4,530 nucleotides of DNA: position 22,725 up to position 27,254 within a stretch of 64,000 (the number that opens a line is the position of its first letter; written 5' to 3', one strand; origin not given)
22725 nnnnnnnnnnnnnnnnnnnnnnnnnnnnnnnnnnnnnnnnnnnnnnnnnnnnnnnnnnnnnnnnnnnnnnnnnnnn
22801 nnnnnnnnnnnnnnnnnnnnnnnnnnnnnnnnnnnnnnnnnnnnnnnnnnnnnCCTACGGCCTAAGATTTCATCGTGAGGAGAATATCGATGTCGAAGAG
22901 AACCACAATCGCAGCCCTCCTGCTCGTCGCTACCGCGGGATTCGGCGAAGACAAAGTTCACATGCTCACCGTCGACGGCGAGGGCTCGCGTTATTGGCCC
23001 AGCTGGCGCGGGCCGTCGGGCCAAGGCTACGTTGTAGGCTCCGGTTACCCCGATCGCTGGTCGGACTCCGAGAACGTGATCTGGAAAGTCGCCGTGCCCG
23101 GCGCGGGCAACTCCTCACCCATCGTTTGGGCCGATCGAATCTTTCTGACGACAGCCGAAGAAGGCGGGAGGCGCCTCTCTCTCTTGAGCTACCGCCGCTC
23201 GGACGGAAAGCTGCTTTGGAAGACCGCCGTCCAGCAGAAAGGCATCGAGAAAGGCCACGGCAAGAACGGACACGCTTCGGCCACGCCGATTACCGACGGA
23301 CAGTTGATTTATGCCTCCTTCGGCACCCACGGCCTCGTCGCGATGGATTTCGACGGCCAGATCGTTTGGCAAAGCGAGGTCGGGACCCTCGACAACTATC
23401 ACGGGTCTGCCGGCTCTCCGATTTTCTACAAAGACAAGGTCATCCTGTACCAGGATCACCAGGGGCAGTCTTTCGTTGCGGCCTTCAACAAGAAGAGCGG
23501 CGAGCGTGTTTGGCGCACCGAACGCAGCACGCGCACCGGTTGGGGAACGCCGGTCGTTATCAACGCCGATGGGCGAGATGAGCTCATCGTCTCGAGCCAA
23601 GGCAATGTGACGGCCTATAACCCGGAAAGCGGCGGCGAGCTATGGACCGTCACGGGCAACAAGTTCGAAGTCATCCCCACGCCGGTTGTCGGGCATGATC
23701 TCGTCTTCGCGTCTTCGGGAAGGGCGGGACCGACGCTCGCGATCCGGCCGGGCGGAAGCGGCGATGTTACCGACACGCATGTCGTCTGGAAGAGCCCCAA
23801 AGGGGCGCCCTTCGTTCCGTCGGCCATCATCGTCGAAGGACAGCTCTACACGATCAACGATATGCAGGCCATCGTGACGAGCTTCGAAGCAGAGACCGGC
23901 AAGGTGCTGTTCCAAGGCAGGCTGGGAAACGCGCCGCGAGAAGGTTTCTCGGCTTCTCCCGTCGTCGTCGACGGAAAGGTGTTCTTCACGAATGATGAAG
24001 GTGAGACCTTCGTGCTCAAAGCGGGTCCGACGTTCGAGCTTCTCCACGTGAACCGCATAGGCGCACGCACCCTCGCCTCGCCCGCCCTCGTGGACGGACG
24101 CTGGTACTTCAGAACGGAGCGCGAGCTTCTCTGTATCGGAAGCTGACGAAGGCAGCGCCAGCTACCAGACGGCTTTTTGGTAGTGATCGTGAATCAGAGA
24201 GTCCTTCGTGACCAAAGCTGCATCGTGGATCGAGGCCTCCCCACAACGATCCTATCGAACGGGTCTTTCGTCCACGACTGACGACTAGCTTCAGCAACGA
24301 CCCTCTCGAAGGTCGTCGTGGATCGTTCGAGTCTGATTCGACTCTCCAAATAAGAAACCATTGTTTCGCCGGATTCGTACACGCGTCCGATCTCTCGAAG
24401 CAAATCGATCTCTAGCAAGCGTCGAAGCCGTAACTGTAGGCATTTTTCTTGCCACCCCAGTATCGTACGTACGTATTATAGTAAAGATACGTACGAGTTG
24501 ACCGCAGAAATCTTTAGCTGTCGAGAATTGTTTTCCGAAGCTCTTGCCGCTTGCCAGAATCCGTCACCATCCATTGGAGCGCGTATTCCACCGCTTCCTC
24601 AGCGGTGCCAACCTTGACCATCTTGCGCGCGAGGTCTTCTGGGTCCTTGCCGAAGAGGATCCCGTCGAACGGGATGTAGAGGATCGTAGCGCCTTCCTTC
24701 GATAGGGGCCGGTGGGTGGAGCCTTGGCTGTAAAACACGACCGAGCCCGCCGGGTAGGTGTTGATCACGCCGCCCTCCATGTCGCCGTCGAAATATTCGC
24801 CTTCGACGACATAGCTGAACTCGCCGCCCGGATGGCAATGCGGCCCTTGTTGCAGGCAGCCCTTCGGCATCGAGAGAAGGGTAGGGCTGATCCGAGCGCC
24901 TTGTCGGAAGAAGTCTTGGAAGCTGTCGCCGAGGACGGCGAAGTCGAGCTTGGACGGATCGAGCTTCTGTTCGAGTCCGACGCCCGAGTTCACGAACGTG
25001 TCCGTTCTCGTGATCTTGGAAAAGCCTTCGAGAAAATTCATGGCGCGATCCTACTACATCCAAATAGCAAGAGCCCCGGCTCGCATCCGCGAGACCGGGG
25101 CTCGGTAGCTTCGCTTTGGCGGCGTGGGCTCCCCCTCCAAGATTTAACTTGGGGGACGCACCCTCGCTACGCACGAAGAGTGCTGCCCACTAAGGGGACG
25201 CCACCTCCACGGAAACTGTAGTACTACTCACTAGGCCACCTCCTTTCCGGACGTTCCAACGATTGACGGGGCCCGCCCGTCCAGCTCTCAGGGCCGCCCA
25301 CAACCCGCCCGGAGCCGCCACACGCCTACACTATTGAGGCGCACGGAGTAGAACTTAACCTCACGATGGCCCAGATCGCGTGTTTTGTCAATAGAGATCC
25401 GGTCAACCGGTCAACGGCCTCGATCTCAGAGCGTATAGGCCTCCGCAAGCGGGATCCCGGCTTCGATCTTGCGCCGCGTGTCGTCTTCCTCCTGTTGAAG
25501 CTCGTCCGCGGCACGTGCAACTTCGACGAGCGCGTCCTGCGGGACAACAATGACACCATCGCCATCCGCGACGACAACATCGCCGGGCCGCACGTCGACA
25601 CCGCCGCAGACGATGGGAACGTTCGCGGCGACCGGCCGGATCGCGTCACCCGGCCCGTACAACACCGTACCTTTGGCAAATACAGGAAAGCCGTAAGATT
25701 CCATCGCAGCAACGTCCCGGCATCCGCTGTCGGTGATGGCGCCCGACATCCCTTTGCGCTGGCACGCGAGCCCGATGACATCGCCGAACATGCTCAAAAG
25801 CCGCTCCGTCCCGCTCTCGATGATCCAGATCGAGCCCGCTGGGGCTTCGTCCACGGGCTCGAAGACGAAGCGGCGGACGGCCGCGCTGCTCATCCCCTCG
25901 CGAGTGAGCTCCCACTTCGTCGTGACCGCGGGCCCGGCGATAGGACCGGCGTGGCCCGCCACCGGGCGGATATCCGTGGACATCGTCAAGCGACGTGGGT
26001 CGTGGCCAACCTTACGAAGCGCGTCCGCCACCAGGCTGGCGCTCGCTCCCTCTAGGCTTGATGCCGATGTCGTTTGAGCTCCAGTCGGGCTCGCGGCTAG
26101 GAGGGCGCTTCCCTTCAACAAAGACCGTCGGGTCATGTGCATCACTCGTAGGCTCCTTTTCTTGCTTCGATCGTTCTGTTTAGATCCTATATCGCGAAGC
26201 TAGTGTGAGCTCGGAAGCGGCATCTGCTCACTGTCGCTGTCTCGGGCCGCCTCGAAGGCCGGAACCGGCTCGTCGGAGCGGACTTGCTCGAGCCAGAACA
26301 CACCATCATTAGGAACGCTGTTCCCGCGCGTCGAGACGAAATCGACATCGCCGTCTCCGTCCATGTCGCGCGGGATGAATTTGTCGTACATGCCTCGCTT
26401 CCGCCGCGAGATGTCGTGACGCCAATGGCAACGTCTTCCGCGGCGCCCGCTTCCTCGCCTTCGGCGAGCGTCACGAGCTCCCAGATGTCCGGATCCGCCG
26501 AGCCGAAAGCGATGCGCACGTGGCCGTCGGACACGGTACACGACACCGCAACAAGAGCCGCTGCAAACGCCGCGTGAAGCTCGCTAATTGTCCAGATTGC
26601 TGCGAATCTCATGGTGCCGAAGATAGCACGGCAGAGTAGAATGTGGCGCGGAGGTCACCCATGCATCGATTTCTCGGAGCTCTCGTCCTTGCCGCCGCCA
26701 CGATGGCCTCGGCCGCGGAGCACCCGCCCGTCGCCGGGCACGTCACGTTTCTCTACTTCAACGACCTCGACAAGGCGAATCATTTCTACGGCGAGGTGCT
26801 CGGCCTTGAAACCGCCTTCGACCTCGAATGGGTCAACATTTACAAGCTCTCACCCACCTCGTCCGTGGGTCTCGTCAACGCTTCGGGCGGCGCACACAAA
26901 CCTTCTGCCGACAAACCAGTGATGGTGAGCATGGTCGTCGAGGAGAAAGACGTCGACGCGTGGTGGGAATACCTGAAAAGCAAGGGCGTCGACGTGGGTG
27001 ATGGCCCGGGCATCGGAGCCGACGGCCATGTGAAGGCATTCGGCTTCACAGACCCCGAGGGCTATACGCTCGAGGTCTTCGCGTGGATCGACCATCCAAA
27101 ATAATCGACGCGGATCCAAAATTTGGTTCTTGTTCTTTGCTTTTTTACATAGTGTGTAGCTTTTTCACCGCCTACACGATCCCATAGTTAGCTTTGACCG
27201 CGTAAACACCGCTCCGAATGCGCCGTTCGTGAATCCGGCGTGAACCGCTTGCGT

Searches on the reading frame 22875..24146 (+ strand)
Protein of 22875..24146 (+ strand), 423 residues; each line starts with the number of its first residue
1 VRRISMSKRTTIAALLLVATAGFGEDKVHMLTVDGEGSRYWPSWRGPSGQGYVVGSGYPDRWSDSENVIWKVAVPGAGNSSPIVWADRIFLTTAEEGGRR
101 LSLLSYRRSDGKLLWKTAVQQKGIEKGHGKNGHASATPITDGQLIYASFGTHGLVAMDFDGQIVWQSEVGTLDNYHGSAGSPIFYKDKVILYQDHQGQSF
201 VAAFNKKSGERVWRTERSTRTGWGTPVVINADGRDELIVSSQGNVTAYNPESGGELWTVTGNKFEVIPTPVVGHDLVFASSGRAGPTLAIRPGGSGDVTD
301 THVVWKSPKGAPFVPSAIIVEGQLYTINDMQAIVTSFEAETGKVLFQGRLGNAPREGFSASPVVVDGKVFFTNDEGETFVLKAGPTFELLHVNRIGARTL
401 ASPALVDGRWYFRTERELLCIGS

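Call 33: search_protein_families(library=pfam, proteins=[window:22875-24146:+], max_evalue=0.001)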
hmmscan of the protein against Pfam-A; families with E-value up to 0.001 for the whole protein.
window:22875-24146:+ (423 aa): 4 families
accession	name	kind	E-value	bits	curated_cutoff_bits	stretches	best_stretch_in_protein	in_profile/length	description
PF13360.13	PQQ_2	-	1.4e-24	87.4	27.6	2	200-402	4-202/233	Outer membrane protein assembly factor BamB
PF13570.13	Beta-prop_ACSF4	-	2.4e-16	60.5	133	2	64-278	121-316/329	Beta-alanine-activating enzyme, beta-propeller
PF01011.28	PQQ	-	2e-06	27.2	26.7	0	177-234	537-592/595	Glucose/ethanol/alcohol dehydrogenase, beta-propeller domain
PF25293.1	Beta-prop_EMC1_N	-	3.7e-05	24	34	0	161-262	51-148/219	EMC1 N-terminal beta-propeller domain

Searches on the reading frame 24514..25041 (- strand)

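Call 33: search_protein_families(library=pfam, proteins=[window:24514-25041:-], max_evalue=0.001)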
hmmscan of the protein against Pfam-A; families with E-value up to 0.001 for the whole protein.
window:24514-25041:- (175 aa): 2 families
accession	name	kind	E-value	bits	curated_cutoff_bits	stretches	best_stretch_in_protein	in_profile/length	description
PF07883.17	Cupin_2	-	1.9e-06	28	27.2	1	56-113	3-57/70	Cupin domain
PF12973.13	Cupin_7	-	0.00012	22.3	27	1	66-121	47-98/105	ChrR Cupin-like domain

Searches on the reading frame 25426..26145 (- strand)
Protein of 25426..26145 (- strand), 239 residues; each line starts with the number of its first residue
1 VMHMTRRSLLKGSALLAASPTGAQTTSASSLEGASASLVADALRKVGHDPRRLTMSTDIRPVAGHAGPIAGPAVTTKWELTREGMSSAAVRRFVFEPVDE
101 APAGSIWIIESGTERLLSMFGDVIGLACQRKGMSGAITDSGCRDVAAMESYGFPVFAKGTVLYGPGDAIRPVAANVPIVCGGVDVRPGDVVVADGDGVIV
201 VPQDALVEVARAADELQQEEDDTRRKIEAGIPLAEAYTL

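Call 33: search_protein_families(library=pfam, proteins=[window:25426-26145:-], max_evalue=0.001)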
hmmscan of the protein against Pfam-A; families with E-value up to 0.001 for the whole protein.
window:25426-26145:- (239 aa): 2 families
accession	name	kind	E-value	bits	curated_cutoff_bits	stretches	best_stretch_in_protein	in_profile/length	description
PF03737.21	RraA-like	-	4.1e-30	105.4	24.5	1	39-200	4-152/152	Aldolase/RraA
PF10518.14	TAT_signal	-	0.00092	19.5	22.7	0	3-19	1-17/21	TAT (twin-arginine translocation) pathway signal sequence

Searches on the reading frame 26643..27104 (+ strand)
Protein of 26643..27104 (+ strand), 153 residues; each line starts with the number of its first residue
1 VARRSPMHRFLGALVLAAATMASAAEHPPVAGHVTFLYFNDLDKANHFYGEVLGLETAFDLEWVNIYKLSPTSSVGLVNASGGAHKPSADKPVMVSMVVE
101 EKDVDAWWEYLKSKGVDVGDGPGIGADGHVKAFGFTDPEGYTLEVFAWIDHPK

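Call 33: search_protein_families(library=pfam, proteins=[window:26643-27104:+], max_evalue=0.001)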
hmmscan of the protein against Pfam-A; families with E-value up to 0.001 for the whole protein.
window:26643-27104:+ (153 aa): 2 families
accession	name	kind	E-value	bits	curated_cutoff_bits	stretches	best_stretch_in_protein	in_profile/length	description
PF00903.31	Glyoxalase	-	1.3e-14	55.1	20.6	1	33-145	4-121/121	Glyoxalase/Bleomycin resistance protein/Dioxygenase superfamily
PF22677.2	Ble-like_N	-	0.0002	21.5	24.5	1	37-56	7-26/41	Bleomycin resistance protein-like N-terminal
